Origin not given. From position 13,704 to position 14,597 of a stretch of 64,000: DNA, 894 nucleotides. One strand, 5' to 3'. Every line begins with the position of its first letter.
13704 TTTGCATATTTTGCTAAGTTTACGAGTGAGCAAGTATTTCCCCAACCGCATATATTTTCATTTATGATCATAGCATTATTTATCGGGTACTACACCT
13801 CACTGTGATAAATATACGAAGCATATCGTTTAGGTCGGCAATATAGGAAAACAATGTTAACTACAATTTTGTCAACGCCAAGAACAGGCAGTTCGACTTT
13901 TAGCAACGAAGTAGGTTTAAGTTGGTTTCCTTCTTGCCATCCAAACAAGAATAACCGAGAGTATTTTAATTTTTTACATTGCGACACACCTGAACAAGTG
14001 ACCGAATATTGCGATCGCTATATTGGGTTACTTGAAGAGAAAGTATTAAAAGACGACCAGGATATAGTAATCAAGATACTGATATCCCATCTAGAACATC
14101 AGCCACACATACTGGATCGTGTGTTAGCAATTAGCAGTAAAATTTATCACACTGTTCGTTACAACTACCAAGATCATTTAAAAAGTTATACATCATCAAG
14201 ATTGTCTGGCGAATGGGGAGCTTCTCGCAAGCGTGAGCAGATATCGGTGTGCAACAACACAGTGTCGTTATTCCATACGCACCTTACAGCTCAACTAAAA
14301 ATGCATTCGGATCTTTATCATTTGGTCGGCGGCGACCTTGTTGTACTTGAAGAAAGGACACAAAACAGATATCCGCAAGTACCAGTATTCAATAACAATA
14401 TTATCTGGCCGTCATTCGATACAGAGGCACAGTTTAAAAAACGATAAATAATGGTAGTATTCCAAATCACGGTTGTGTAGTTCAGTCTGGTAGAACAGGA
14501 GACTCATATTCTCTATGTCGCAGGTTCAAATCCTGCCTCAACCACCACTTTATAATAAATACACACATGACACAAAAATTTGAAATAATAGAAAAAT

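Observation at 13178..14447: Divergent pair: TylF-type O-methyltransferase (minus strand) and sulfotransferase-like gene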

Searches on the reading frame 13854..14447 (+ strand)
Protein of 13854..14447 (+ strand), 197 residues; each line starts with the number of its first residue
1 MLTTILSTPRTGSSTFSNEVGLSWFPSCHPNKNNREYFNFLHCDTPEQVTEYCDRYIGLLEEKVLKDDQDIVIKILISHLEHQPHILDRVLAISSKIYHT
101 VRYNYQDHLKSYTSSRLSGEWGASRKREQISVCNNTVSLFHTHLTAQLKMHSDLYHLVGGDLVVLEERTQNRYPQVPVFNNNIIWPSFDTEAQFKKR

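Call 4: search_protein_families(library=pfam, proteins=[window:13854-14447:+], max_evalue=1)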
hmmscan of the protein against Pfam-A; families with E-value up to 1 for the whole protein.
window:13854-14447:+ (197 aa): 0 families

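Call 5: search_protein_families(library=phrogs, proteins=[window:13854-14447:+], max_evalue=1)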
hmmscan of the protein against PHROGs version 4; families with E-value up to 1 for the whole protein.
window:13854-14447:+ (197 aa): 0 families

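Call 6: search_protein_families(library=ncbifam, proteins=[window:13854-14447:+], max_evalue=1)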
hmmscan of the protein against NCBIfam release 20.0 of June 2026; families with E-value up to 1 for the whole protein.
window:13854-14447:+ (197 aa): 0 families

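Call 8: search_dna_similar(query=window:13854-14447:+, collection=phages, mode=protein, max_rows=30, max_evalue=0.01)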
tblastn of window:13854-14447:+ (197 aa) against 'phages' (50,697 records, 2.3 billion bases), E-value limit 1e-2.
No match.

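Call 12: find_homologous_proteins(query=window:13854-14444:+, max_evalue=0.01)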
Query window:13854-14444:+ (197 aa): 3 proteins with E <= 0.01 among 55 candidates.
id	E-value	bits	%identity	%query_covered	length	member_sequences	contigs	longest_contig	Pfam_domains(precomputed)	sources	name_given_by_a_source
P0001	1.2e-131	454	100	100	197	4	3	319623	-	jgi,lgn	-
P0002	6.7e-39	152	43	99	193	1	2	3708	-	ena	-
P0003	2.0e-37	147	42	98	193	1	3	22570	-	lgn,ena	-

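Call 14: search_solved_structures(query=window:13854-14444:+, max_evalue=10, show_alignments=3)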
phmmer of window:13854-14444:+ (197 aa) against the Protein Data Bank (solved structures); distinct sequences matched with E-value up to 10: 8.
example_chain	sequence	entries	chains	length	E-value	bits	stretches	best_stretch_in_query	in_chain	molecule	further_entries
8bpy_A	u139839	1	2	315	0.3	14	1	23-109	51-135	High affinity cGMP-specific 3',5'-cyclic phosphodiesterase 9A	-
6a3n_A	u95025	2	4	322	0.31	13.9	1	23-109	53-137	High affinity cGMP-specific 3',5'-cyclic phosphodiesterase 9A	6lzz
2hd1_A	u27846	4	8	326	0.32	13.9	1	23-109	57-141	Phosphodiesterase 9A | High affinity cGMP-specific 3',5'-cyclic phosphodiesterase 9A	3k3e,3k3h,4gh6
3n3z_A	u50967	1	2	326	0.32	13.9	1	23-109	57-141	High affinity cGMP-specific 3',5'-cyclic phosphodiesterase 9A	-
3dy8_A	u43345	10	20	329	0.33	13.9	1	23-109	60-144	human phosphodiesterase 9 | High affinity cGMP-specific 3',5'-cyclic phosphodiesterase 9A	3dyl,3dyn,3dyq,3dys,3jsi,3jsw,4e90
2yy2_A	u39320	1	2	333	0.33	13.8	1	23-109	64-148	High-affinity cGMP-specific 3',5'-cyclic phosphodiesterase 9A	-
4qge_A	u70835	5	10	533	0.63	12.9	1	23-109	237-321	Phosphodiesterase 9A | High affinity cGMP-specific 3',5'-cyclic phosphodiesterase 9A | Isoform PDE9A2 of High affinity cGMP-specific 3',5'-cyclic phosphodiester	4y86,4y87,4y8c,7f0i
3qi3_A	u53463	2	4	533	0.63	12.9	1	23-109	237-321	High affinity cGMP-specific 3',5'-cyclic phosphodiesterase 9A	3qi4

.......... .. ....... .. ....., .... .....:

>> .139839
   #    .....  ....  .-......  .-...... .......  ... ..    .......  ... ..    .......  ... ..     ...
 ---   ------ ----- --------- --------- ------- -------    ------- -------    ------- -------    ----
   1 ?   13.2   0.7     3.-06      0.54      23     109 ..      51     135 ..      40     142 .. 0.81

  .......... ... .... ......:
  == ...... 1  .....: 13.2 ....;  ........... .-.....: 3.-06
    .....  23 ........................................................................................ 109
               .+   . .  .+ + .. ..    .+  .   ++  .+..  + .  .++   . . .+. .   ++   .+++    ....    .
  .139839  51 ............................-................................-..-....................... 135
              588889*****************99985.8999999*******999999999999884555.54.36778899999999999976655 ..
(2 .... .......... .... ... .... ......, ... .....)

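Call 16: find_encoding_contigs(protein=P0001, flank=6000, max_places=4)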
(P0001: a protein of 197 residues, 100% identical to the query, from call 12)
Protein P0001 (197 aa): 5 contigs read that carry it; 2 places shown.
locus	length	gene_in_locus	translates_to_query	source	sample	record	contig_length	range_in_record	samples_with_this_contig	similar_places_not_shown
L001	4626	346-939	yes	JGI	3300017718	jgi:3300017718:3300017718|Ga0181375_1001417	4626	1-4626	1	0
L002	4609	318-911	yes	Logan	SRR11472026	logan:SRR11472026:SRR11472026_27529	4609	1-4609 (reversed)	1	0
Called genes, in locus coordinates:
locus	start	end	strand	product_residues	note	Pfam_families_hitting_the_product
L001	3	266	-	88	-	?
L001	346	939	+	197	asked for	-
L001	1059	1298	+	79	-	-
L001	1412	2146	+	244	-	-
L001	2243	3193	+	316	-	-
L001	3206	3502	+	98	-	-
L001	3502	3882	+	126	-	-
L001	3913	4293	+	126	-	PF07087:DUF1353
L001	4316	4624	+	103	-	?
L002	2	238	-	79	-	?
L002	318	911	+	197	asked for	-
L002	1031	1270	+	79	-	-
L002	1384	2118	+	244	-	-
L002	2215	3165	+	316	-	-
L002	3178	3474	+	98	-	-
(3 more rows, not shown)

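Call 17: find_encoding_contigs(protein=P0003, flank=10000, max_places=4)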
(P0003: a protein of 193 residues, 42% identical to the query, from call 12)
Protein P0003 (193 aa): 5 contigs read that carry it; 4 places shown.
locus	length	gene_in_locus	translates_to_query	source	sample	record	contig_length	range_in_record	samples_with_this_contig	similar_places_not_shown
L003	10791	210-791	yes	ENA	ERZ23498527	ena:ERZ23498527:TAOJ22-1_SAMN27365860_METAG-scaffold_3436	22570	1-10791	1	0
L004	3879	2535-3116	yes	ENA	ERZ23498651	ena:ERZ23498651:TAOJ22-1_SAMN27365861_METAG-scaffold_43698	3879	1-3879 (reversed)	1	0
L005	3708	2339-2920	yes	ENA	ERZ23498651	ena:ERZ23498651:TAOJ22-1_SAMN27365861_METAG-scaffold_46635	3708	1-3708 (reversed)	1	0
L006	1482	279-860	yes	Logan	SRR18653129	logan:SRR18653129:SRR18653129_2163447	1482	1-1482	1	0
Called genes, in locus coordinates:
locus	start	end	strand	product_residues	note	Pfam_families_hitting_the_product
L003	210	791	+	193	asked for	-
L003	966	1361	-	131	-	-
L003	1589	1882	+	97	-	-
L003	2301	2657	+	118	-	PF07087:DUF1353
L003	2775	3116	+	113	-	-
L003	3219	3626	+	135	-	-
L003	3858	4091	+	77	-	PF04760:IF2_N (weak), PF18905:DUF5661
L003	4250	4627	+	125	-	-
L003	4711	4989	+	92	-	-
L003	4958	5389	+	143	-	-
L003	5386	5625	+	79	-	-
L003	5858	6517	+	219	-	PF01171:ATP_bind_3, PF06508:QueC (weak)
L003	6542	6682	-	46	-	-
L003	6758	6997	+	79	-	-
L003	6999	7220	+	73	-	-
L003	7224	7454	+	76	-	-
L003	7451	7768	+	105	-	-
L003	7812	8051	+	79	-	-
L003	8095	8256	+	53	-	PF00301:Rubredoxin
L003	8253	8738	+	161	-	PF00186:DHFR_1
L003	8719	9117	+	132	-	-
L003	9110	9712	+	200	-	PF13640:2OG-FeII_Oxy_3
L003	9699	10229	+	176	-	PF05118:Asp_Arg_Hydrox (weak)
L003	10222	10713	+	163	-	-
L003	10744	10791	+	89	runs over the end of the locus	-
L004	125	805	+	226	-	-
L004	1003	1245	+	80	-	-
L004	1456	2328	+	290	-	PF07589:PEP_exosort_dom (weak)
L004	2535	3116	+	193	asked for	-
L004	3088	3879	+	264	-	?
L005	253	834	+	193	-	-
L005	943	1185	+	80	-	-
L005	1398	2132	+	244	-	PF07589:PEP_exosort_dom (weak)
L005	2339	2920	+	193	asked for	-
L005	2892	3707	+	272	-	?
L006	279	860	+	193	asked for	-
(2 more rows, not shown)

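Call 18: find_encoding_contigs(protein=P0002, flank=10000, max_places=4)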
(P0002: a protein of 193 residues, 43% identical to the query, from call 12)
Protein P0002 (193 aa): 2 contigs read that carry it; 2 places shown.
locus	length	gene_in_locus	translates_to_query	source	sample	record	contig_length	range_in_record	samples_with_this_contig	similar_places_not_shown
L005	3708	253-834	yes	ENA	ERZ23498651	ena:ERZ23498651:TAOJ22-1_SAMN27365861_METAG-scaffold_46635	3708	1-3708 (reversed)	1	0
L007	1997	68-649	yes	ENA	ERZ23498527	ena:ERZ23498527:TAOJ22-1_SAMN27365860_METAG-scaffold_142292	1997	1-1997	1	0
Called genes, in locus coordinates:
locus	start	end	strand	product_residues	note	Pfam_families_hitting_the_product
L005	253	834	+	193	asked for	-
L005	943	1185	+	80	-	-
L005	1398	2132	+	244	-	PF07589:PEP_exosort_dom (weak)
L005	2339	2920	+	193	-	-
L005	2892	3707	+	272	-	?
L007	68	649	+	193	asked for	-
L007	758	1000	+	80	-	-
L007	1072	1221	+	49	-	-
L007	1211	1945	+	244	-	PF07589:PEP_exosort_dom (weak)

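Call 23: search_protein_representatives(protein=window:13854-14444:+)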
Query: 197 residues. Proteins with E-value up to 0.001 (for the whole library): 19; up to 1e-10: 13; up to 1e-30: 3. The best 19 are listed.
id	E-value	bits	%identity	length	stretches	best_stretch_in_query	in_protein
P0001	3.8e-132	454.2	100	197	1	1-197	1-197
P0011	1.4e-40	155.4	41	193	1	1-194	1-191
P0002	2.1e-39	151.6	44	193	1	1-195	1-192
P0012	9.2e-30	120.1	47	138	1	60-196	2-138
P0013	4.9e-29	117.8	43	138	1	59-195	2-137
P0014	6.3e-28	114.1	38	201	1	1-194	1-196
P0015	2.1e-27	112.4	36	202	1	1-194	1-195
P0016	4.2e-25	104.9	35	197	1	1-194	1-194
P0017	8.0e-25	104.0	35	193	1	1-195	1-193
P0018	3.7e-22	95.3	36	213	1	1-194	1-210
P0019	5.5e-22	94.8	34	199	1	1-194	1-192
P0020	8.7e-22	94.1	34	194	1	1-196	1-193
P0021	2.9e-11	59.8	27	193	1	1-194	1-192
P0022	4.1e-08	49.5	30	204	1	1-176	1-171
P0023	1.3e-07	47.8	31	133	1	68-196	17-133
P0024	2.7e-06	43.5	29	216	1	1-177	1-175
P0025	1.9e-05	40.8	33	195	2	80-192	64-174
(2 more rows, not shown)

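Call 25: search_solved_structures(query=A2, max_evalue=10, show_alignments=4)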
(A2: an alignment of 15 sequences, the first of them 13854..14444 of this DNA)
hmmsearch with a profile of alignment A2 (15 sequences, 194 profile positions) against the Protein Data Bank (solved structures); distinct sequences matched with E-value up to 10: 5.
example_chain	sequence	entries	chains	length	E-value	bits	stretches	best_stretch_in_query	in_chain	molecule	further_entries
8keg_A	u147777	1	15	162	0.067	16.1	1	51-150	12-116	Neck gp5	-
1tex_A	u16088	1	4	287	0.41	13.6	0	4-53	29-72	Stf0 Sulfotransferase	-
9tuy_A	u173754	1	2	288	1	12.2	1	93-138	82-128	MAD8-739 scFv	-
8vur_H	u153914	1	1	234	1.8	11.4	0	93-138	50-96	003-102 Heavy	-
1wp9_A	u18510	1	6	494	2.4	11.1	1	41-90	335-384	ATP-dependent RNA helicase, putative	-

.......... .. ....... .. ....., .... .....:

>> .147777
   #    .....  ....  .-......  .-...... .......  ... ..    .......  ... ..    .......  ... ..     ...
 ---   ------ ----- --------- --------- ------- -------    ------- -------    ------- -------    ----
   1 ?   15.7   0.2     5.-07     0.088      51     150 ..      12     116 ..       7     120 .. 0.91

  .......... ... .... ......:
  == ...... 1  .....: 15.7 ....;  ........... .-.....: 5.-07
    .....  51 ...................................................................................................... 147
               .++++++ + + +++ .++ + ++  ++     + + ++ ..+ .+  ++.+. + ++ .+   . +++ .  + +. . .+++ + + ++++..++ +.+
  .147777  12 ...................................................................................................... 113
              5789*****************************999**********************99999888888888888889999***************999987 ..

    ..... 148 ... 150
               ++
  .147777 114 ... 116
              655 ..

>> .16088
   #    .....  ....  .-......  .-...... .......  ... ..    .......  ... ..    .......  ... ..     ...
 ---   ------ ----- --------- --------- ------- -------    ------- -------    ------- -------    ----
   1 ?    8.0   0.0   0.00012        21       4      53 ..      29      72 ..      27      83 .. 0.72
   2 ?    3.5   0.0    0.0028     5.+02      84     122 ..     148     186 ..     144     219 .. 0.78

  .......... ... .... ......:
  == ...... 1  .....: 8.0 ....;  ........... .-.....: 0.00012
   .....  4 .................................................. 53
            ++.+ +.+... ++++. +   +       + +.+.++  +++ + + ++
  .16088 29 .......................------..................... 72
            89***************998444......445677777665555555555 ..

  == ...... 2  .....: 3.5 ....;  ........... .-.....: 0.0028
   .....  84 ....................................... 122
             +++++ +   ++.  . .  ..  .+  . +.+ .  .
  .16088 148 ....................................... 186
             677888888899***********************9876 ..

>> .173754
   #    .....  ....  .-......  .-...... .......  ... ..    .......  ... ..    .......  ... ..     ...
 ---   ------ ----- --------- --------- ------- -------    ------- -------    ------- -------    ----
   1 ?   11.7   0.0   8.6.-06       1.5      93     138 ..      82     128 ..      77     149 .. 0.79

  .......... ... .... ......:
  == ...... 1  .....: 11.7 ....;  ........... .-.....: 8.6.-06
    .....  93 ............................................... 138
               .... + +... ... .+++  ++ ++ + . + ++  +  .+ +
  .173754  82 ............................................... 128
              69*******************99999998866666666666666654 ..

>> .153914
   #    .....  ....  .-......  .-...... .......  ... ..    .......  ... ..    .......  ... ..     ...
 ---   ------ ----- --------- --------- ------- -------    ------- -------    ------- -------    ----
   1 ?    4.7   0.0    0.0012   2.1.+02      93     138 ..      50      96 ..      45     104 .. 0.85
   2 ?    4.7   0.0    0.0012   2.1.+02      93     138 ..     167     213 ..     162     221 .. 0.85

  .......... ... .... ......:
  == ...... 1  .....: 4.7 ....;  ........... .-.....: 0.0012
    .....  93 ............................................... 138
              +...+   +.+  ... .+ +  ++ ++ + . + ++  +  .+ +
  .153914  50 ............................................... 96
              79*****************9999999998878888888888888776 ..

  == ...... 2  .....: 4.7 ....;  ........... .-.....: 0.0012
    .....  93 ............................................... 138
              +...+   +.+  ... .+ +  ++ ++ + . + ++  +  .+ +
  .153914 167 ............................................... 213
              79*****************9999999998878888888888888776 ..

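Call 26: search_protein_families(library=pfam, alignment_id=A2, max_evalue=10)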
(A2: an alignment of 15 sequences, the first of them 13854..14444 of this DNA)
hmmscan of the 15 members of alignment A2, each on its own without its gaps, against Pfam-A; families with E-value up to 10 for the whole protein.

A. member 1, window:13854-14444:+ (197 aa): 0 families

B. families by the number of members that match (of 15 scanned): 13 families
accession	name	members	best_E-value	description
PF09037.16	Sulphotransf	3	0.0031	Stf0 sulphotransferase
PF18460.6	HetR_C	1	0.00078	Heterocyst differentiation regulator C-terminal Hood domain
PF04735.17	Baculo_helicase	1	0.0028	Baculovirus DNA helicase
PF17514.7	DUF5442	1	0.015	Family of unknown function (DUF5442)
PF04113.19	Gpi16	1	0.032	Gpi16 subunit, GPI transamidase component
PF25795.1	TPR_XPO7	1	0.043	Exportin-7-like, TPR repeats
PF16861.10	Carbam_trans_C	1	0.053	Carbamoyltransferase C-terminus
PF05794.18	Tcp11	1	0.054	T-complex protein 11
PF04803.17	Cor1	1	0.11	Cor1/Xlr/Xmr conserved region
PF10167.14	BORCS8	1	0.11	BLOC-1-related complex sub-unit 8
PF13469.12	Sulfotransfer_3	1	0.14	Sulfotransferase family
PF13093.11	FTA4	1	0.16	Kinetochore complex Fta4 of Sim4 subunit, or CENP-50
PF12980.13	DUF3864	1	0.18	Domain of Unknown Function with PDB structure (DUF3864)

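Call 34: find_related_loci(query=A1, collection=viral_contigs, flank=8000)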
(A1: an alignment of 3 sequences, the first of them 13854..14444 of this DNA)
Query A1 (197 aa) in viral_contigs; peptide patterns used: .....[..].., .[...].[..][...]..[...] (x = any residue, [..] = any of these).
51 stretches matched a pattern, but none encodes a relative of the query by tblastn (E <= 1e-3).

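Call 36: find_related_loci(query=A1, collection=metagenome_contigs, flank=8000)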
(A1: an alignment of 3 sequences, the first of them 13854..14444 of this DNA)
Query A1 (197 aa) in metagenome_contigs; peptide patterns used: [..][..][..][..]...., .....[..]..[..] (x = any residue, [..] = any of these).
599 stretches matched a pattern (row limit reached: there are more); 2 encode a relative of the query (tblastn E <= 1e-3); 2 distinct loci.
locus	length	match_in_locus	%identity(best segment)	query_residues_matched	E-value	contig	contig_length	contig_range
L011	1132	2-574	100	7-197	2e-146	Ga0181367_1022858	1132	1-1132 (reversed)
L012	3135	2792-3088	88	1-99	2e-57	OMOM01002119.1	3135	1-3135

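Call 37: predict_structure(alignment_id=A2)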
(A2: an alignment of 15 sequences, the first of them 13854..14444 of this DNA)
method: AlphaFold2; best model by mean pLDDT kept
length: 197 residues; sequences in the alignment: 15
mean_pLDDT: 92.6   pTM: 0.89
mean pLDDT of the five models: 92.6, 92.2, 91.4, 90.7, 89.2
residues with pLDDT >= 90: 159; 70-90: 37; 50-70: 1; < 50: 0
segments of 3 or more residues with pLDDT < 50: none
pLDDT, mean of each block of 10 residues (from residue 1): 96 92 92 88 92 97 92 95 95 98 96 91 77 96 98 97 93 80 96 89
secondary structure, 60 per line:
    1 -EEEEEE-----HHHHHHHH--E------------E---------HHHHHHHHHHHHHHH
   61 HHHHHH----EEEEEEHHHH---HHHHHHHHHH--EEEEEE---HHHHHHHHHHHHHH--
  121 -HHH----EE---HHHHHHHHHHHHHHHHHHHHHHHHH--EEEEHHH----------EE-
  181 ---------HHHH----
elements in order: E2-7 H13-20 H46-66 E71-76 H77-80 H84-93 E96-101 H105-118 H134-158 E161-164 H190-193

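Call 44: find_homologous_proteins(query=A2, max_evalue=0.001)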
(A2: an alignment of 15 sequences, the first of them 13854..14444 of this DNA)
Query A2 (15 sequences) (197 aa, profile of the alignment): 9 proteins with E <= 0.001 among 1545 candidates.
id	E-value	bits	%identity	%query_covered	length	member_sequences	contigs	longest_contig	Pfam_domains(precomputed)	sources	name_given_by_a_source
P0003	6.5e-72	259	42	98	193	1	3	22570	-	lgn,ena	-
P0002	1.3e-69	252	43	99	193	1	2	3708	-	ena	-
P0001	2.5e-67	244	100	100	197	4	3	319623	-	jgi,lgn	-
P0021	3.7e-64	234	26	98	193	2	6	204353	-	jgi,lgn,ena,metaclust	jgi:hypothetical protein|metaclust:\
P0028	7.1e-58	214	28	98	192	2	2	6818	-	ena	-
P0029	1.1e-55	206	29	98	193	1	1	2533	-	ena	-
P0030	2.5e-51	192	32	98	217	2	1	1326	-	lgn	-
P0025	1.6e-44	170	24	97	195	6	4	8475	-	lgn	-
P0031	7.1e-39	152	23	99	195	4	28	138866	-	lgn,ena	-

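Call 47: find_encoding_contigs(protein=P0021, flank=8000, max_places=3)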
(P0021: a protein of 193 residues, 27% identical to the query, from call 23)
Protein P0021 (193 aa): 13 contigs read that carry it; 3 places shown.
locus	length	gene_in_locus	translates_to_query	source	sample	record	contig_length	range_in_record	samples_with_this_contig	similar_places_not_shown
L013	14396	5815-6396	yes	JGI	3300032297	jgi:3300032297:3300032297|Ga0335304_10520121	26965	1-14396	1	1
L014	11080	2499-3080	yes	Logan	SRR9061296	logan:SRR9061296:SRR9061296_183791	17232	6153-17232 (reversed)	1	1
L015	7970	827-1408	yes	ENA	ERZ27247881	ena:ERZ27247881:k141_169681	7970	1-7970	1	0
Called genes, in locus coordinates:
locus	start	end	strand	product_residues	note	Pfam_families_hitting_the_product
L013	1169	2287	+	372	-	-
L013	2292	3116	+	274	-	-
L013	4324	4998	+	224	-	-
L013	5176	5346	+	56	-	-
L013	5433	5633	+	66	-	-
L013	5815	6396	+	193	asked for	-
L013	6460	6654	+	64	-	PF19883:DUF6356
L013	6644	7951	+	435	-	PF00501:AMP-binding (weak)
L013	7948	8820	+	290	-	-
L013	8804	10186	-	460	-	-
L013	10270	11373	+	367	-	-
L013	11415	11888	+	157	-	-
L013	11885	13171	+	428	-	PF06689:zf-C4_ClpX, PF00493:MCM (weak), PF07724:AAA_2, PF00004:AAA, PF10431:ClpB_D2-small (weak)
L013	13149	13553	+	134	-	PF01165:Ribosomal_S21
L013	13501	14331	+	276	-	PF01467:CTP_transf_like, PF01050:MannoseP_isomer, PF07883:Cupin_2 (faint)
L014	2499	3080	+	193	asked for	-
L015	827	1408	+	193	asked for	-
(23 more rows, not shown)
